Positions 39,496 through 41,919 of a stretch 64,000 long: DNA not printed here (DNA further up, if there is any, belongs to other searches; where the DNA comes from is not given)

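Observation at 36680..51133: Candidate undescribed glycosylation locus: GDP-heptose pathway plus GT-C, YfhO-like, flavoprotein, methyltransferase-GT2 fusion, GT87-like and epimerase genes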

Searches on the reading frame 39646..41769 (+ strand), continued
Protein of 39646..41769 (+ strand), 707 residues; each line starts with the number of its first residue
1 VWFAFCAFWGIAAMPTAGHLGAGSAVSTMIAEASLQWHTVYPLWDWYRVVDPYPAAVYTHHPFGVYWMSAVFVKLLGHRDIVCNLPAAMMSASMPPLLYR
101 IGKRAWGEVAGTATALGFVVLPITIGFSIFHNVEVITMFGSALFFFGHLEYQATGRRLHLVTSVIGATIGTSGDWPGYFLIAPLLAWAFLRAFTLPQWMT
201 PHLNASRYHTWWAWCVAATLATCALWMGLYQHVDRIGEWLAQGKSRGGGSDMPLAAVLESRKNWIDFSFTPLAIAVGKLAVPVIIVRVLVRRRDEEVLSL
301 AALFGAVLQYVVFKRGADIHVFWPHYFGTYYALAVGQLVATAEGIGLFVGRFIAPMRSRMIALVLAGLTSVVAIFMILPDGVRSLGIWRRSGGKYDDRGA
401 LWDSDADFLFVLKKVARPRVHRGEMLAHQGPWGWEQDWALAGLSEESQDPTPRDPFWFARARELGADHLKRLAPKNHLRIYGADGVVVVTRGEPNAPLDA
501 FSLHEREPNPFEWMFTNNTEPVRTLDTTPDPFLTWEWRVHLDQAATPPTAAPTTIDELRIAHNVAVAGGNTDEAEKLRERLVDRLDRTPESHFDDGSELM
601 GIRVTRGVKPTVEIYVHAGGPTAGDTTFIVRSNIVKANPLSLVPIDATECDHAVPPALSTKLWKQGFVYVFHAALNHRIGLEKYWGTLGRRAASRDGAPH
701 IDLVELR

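Call 36: search_solved_structures(query=A1, max_evalue=1, show_alignments=2)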
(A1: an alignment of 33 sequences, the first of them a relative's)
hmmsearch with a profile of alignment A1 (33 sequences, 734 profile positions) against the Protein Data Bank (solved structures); distinct sequences matched with E-value up to 1: 3.
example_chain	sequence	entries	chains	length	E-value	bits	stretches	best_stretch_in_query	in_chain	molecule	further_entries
6s7o_A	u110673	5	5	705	0.0027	19.2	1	87-236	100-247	Dolichyl-diphosphooligosaccharide--protein glycosyltransferase subunit STT3A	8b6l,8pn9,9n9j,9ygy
6ftj_5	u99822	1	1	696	0.0029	19.1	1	87-236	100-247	Dolichyl-diphosphooligosaccharide--protein glycosyltransferase subunit STT3A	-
6ftg_5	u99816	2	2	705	0.003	19.1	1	87-236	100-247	Dolichyl-diphosphooligosaccharide--protein glycosyltransferase subunit STT3A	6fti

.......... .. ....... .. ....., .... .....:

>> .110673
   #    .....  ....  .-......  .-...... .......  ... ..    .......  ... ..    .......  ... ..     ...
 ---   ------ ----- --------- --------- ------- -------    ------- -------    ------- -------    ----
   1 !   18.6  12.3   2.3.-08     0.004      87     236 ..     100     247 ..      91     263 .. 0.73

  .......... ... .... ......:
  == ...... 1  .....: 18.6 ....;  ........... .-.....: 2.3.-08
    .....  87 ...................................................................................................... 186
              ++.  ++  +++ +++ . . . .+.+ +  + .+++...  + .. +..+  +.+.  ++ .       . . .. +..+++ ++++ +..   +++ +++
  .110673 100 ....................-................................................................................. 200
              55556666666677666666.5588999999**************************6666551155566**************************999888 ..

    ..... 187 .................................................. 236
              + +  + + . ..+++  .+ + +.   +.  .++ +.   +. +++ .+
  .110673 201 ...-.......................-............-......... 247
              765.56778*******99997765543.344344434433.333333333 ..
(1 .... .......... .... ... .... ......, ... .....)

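Call 42: find_homologous_proteins(query=L002:13096-14931:+)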
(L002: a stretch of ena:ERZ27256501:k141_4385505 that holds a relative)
Query L002:13096-14931:+ (611 aa): 313 proteins with E <= 0.001 among 8000 candidates; the best 120 are listed.
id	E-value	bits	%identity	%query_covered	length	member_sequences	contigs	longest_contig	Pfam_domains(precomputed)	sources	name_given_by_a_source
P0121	0.0e+0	1389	100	98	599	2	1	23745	-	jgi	-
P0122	0.0e+0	1156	81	99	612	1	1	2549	-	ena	-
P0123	0.0e+0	1047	74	98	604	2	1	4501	-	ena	-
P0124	0.0e+0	1022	72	97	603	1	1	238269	PF09586.17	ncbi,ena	-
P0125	0.0e+0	1015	72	98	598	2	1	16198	-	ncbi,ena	-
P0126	3.9e-295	998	70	99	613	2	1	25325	-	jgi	jgi:hypothetical protein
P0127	2.7e-247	840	63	96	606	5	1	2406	-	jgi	jgi:hypothetical protein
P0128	1.2e-244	832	61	98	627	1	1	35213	PF09586.17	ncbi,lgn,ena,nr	ncbi:MAG TPA: hypothetical protein VLM85_27675 [Polyangiaceae bacterium]|nr:hypothetical protein [Po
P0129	2.8e-242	824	60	97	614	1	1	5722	-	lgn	-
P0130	9.2e-242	822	60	97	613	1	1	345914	-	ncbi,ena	-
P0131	9.5e-241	819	58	98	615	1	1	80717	-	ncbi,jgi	ncbi:MAG TPA: hypothetical protein VGH28_24545 [Polyangiaceae bacterium]|jgi:hypothetical protein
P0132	1.4e-240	818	58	98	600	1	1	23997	-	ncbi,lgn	-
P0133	1.7e-240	818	58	96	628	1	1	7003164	-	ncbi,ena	-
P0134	2.5e-240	817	59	98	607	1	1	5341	-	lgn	-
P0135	6.9e-239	813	59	98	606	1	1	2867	-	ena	-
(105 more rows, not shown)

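Call 43: predict_structure(alignment_id=A1)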
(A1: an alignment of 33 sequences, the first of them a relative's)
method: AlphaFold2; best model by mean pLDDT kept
length: 707 residues; sequences in the alignment: 33
mean_pLDDT: 92.6   pTM: 0.90
mean pLDDT of the five models: 92.6, 91.1, 90.4, 90.1, 89.9
residues with pLDDT >= 90: 580; 70-90: 112; 50-70: 15; < 50: 0
segments of 3 or more residues with pLDDT < 50: none
pLDDT, mean of each block of 10 residues (from residue 1): 94 83 89 95 92 91 94 96 95 98 97 97 92 94 98 97 98 95 97 91 94 98 95 90 73 83 90 96 97 96 93 73 87 98 95 91 93 93 91 84 90 95 91 93 95 95 94 97 94 95 95 93 94 97 95 96 98 97 96 92 93 95 90 93 91 92 96 90 88 70 93
secondary structure, 60 per line:
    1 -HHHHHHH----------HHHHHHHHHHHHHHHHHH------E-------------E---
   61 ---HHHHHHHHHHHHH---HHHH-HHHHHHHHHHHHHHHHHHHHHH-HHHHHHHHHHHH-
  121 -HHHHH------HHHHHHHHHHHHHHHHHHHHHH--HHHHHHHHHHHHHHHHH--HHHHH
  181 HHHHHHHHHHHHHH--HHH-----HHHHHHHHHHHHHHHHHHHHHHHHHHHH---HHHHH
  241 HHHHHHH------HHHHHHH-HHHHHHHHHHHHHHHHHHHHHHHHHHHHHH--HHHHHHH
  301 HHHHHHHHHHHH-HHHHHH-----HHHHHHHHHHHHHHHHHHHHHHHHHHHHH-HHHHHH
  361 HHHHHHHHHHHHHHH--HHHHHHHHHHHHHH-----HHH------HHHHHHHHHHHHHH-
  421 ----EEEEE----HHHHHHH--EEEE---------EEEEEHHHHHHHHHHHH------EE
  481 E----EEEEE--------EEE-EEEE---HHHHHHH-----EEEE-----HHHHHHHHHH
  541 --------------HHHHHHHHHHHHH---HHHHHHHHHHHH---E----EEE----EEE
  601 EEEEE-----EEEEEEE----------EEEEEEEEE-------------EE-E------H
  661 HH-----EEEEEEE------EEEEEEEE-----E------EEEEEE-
elements in order (helices of 4 or more, strands of 3 or more residues): H2-8 H19-36 H64-76 H80-83 H85-106 H108-119 H122-126 H133-154 H157-173 H176-194 H205-232 H236-247 H254-260 H262-291 H294-312 H314-319 H325-353 H355-375 H378-391 H406-419 E425-429 H434-440 E443-446 E456-460 H461-472 E479-481 E486-490 E499-501 E503-506 H510-516 E522-525 H531-540 H555-567 H571-582 E591-593 E598-605 E611-617 E628-636 E668-674 E681-688 E701-706

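Call 46: fold_search(model_id=the predicted structure, library=pdb)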
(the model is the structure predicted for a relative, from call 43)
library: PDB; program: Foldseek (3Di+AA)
matches with E <= 10: 657; with E <= 0.001: 26
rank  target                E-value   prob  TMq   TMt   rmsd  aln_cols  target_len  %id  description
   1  5f15                  3.7e-09  1.00  0.42  0.52  12.0       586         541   14  Crystal Structure of ArnT from Cupriavidus metallidurans bound to Undecaprenyl phosphate (released 2016-02-17)
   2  5ezm                  7.6e-09  1.00  0.43  0.54  10.9       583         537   12  Crystal Structure of ArnT from Cupriavidus metallidurans in the apo state (released 2016-02-17)
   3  3waj                  4.7e-08  1.00  0.36  0.32  21.6       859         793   12  Crystal structure of the Archaeoglobus fulgidus oligosaccharyltransferase (O29867_ARCFU) complex with Zn and sulfate (released 2013-10-30)
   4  3wak                  1.8e-07  1.00  0.38  0.32  20.9       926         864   12  Crystal structure of the Archaeoglobus fulgidus oligosaccharyltransferase (O29867_ARCFU) in the apo form (released 2013-10-30)
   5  7oci_F                2.8e-07  1.00  0.36  0.39  12.9       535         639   16  Cryo-EM structure of yeast Ost6p containing oligosaccharyltransferase complex (released 2022-02-16)
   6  6ezn_F                3.0e-07  1.00  0.37  0.40  13.9       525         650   16  Cryo-EM structure of the yeast oligosaccharyltransferase (OST) complex (released 2018-01-17)
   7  8age_A                3.9e-07  1.00  0.36  0.39  11.2       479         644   16  Structure of yeast oligosaccharylransferase complex with acceptor peptide bound (released 2022-12-07)
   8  8b6l_I                6.3e-07  1.00  0.36  0.37  12.5       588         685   12  Subtomogram average of the human Sec61-TRAP-OSTA-translocon (released 2022-12-07)
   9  8agb_A                1.6e-06  1.00  0.41  0.44  10.9       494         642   15  Structure of yeast oligosaccharylransferase complex with lipid-linked oligosaccharide bound (released 2022-12-07)
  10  8pn9_A                1.7e-06  1.00  0.39  0.41  11.2       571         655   11  Structure of human oligosaccharyltransferase OST-A complex bound to NGI-1 (released 2024-05-08)
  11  8agc_A                2.1e-06  1.00  0.35  0.36  12.1       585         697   14  Structure of yeast oligosaccharylransferase complex with lipid-linked oligosaccharide and non-acceptor peptide bound (released 2022-12-07)
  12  6s7o_A                2.1e-06  1.00  0.36  0.38  11.4       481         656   14  Cryo-EM structure of human oligosaccharyltransferase complex OST-A (released 2019-12-18)
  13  9n9j_I                7.4e-06  1.00  0.32  0.32  15.3       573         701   13  Structure of a GRP94 folding intermediate engaged with a CCDC134- and FKBP11-bound secretory translocon (released 2025-11-19)
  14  6ftg_5                1.3e-05  1.00  0.37  0.40  15.3       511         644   12  Subtomogram average of OST-containing ribosome-translocon complexes from canine rough microsomal membranes (released 2018-03-21)
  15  6c26_A                1.4e-05  1.00  0.37  0.40  12.9       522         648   15  The Cryo-EM structure of a eukaryotic oligosaccharyl transferase complex (released 2018-01-31)
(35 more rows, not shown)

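Call 48: search_solved_structures(query=A2, max_evalue=1)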
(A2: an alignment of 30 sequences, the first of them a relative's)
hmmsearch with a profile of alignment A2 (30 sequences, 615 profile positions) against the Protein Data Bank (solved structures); distinct sequences matched with E-value up to 1: 0.

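Call 49: search_protein_families(library=pfam, alignment_id=A2, max_evalue=0.1)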
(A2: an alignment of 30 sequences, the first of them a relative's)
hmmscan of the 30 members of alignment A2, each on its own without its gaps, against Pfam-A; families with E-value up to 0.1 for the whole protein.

A. member 1, P0121 (599 aa): 0 families

B. families by the number of members that match (of 30 scanned): 6 families
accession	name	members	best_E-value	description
PF09586.16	YfhO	6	4.8e-08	Bacterial membrane protein YfhO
PF06686.16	SpoIIIAC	4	0.011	Stage III sporulation protein AC/AD protein family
PF10131.15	PTPS_related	2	0.001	6-pyruvoyl-tetrahydropterin synthase related domain; membrane protein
PF24418.1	DUF7550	1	0.0058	Family of unknown function (DUF7550)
PF11720.13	Inhibitor_I78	1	0.0085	Peptidase inhibitor I78 family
PF03739.19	LptF_LptG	1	0.081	Lipopolysaccharide export system permease LptF/LptG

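Call 50: search_solved_structures(query=L002:14924-16255:+, max_evalue=0.01)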
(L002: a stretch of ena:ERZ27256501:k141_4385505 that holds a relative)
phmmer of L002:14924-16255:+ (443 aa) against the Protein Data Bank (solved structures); distinct sequences matched with E-value up to 0.01: 25.
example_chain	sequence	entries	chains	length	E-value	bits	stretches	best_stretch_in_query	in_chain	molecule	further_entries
4dsg_A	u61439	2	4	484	4.2e-29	104.8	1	6-410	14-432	UDP-galactopyranose mutase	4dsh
3uka_A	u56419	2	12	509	1.6e-27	99.6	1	3-320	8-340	UDP-galactopyranose mutase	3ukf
3ukl_A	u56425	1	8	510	1.6e-27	99.6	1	3-320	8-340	UDP-galactopyranose mutase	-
3ute_A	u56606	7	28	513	1.7e-27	99.5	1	3-319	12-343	UDP-galactopyranose mutase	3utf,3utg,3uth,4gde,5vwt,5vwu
3ukh_A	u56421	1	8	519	1.7e-27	99.5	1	3-320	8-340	UDP-galactopyranose mutase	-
4u8l_A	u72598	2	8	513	2.1e-27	99.2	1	3-319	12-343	UDP-galactopyranose mutase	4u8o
3ukk_A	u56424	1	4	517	2.8e-27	98.8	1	3-320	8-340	UDP-galactopyranose mutase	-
3ukq_A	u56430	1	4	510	3.6e-27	98.5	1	3-319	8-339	UDP-galactopyranose mutase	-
4u8k_A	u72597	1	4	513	4.4e-27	98.2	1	3-319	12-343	UDP-galactopyranose mutase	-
3ukp_A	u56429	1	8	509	6.9e-27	97.5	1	3-315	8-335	UDP-galactopyranose mutase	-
4u8m_A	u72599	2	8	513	1.4e-26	96.5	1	3-286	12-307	UDP-galactopyranose mutase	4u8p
4u8i_A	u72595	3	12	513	2e-26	96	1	3-319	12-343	UDP-galactopyranose mutase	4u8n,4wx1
4u8j_A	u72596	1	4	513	3e-26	95.4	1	3-319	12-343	UDP-galactopyranose mutase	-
5hhf_A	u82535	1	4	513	4.1e-26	95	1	3-319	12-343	UDP-galactopyranose mutase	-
2ivd_A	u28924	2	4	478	6.5e-06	28.4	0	197-432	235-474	PROTOPORPHYRINOGEN OXIDASE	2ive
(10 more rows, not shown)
